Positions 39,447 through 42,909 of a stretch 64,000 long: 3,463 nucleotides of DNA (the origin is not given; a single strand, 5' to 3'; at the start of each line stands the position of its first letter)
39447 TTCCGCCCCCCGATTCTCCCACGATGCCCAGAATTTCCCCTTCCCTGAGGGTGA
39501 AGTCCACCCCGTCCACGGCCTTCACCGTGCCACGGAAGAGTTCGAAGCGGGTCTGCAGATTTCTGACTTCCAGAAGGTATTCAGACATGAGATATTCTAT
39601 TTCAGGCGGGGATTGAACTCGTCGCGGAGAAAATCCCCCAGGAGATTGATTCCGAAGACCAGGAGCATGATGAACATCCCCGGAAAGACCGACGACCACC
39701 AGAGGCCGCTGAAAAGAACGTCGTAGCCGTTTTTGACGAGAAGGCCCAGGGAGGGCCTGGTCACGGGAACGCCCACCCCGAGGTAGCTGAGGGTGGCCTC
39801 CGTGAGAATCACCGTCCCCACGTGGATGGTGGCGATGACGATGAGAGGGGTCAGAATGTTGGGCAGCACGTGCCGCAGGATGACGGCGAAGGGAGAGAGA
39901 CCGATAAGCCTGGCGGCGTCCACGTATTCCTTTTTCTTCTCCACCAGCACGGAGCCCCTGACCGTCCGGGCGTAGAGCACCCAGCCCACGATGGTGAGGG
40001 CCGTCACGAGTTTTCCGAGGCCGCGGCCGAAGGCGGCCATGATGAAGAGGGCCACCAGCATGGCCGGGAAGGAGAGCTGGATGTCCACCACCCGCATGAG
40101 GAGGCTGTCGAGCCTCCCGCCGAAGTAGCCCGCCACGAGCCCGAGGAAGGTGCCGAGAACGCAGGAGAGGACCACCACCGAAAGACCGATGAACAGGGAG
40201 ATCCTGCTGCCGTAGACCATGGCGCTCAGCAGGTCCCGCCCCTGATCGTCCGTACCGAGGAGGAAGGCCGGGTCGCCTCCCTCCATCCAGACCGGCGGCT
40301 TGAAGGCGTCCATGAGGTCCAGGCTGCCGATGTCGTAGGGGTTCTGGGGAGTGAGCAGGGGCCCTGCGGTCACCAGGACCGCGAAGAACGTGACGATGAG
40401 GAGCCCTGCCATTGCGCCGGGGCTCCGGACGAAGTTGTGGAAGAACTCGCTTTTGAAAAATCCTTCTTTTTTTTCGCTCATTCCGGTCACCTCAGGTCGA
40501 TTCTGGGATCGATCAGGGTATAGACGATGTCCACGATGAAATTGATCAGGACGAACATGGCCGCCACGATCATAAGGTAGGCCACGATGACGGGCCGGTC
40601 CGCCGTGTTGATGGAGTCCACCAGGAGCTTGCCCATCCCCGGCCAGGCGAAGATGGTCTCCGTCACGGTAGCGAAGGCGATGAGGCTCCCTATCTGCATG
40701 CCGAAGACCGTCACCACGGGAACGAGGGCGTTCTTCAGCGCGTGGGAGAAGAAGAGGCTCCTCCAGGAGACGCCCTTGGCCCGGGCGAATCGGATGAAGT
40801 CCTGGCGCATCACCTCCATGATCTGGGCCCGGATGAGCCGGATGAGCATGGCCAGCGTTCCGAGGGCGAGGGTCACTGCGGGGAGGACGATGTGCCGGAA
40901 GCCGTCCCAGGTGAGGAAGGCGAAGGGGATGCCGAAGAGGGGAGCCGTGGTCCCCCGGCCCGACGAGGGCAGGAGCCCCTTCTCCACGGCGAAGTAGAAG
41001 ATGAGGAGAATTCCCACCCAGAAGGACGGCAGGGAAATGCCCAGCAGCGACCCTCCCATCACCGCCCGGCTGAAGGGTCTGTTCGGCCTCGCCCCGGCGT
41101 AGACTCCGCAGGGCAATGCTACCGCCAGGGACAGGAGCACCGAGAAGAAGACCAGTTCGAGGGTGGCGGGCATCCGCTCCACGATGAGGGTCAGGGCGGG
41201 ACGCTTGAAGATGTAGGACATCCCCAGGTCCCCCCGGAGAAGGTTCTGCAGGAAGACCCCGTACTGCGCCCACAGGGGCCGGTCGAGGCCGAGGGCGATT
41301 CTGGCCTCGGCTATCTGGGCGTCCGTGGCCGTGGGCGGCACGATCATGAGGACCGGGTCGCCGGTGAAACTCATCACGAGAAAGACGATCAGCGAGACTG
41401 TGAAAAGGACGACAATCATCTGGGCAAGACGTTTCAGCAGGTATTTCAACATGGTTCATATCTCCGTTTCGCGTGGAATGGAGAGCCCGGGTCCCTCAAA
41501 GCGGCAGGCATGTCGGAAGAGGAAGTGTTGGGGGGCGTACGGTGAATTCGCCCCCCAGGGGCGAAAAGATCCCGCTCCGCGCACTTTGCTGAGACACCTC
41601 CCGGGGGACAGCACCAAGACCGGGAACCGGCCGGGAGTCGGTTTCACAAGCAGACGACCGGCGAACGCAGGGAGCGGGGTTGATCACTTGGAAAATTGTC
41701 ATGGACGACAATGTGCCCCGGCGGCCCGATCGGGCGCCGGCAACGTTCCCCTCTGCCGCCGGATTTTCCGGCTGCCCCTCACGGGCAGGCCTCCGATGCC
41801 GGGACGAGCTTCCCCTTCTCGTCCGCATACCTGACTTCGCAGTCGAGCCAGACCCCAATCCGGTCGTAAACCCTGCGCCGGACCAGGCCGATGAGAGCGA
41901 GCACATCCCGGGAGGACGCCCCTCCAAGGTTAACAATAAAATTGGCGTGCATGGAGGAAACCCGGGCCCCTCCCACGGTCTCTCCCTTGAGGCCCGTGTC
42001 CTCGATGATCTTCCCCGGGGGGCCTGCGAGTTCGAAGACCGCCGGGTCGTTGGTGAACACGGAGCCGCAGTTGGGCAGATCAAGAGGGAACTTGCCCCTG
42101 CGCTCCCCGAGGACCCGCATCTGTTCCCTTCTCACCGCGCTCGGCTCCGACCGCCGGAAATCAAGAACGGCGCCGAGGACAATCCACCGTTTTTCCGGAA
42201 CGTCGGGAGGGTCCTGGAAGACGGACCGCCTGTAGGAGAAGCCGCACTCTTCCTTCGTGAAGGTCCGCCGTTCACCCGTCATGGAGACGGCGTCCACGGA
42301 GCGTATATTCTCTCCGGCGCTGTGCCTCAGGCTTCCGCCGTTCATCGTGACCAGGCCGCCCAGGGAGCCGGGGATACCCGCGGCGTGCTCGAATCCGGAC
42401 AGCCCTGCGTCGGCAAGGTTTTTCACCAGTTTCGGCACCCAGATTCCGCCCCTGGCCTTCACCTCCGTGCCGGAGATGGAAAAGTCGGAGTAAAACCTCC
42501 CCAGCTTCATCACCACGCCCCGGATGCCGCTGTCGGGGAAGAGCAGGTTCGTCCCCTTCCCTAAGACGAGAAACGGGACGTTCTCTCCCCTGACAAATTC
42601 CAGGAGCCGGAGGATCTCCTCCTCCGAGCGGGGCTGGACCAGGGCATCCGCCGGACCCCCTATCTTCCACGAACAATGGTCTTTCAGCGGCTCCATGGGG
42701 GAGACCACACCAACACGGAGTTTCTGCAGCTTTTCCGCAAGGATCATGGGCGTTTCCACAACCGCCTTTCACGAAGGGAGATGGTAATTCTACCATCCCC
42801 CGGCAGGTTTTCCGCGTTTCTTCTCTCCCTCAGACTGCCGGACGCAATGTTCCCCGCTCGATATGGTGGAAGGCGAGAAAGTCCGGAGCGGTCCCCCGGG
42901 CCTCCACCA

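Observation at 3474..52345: Dispersed MITE-like repeat family with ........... termini, linked to gene relics and cassette boundaries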

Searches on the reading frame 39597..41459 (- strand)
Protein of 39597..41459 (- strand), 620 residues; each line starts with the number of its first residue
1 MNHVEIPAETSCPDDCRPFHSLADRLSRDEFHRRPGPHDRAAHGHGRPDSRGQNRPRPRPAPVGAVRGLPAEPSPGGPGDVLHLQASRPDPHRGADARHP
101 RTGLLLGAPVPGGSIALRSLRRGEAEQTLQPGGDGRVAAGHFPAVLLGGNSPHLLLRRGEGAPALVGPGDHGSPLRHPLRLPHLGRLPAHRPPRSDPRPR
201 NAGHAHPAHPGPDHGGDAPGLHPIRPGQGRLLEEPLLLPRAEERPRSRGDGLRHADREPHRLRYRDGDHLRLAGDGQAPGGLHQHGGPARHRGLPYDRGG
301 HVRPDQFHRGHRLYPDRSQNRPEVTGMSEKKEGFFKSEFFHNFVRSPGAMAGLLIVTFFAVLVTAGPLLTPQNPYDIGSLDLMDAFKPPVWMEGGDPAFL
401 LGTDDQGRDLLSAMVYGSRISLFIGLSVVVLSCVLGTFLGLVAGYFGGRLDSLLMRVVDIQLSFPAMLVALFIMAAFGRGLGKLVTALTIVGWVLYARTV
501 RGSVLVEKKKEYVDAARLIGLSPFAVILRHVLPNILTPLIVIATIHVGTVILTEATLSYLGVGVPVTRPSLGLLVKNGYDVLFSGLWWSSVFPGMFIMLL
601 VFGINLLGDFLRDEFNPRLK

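Call 19: search_protein_families(library=pfam, proteins=[window:39597-41459:-], max_evalue=0.001)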
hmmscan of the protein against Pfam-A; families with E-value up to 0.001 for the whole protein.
window:39597-41459:- (620 aa): 2 families
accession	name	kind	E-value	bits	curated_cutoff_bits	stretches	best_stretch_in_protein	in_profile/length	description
PF00528.27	BPD_transp_1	-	3.4e-28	99.1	26.4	1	436-619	1-182/184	Binding-protein-dependent transport system inner membrane component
PF12911.12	OppC_N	-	7.6e-08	32.6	23.9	1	338-389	5-53/53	N-terminal TM domain of oligopeptide transport permease C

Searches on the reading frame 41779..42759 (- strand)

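Call 19: search_protein_families(library=pfam, proteins=[window:41779-42759:-], max_evalue=0.001)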
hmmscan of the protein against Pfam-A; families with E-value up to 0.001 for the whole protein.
window:41779-42759:- (326 aa): 2 families
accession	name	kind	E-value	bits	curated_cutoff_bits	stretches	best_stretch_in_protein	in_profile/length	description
PF02873.21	MurB_C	-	1.4e-27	96.2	27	1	211-311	4-98/99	UDP-N-acetylenolpyruvoylglucosamine reductase, C-terminal domain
PF01565.28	FAD_binding_4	-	1.3e-20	74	26.4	1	38-166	2-137/139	FAD binding domain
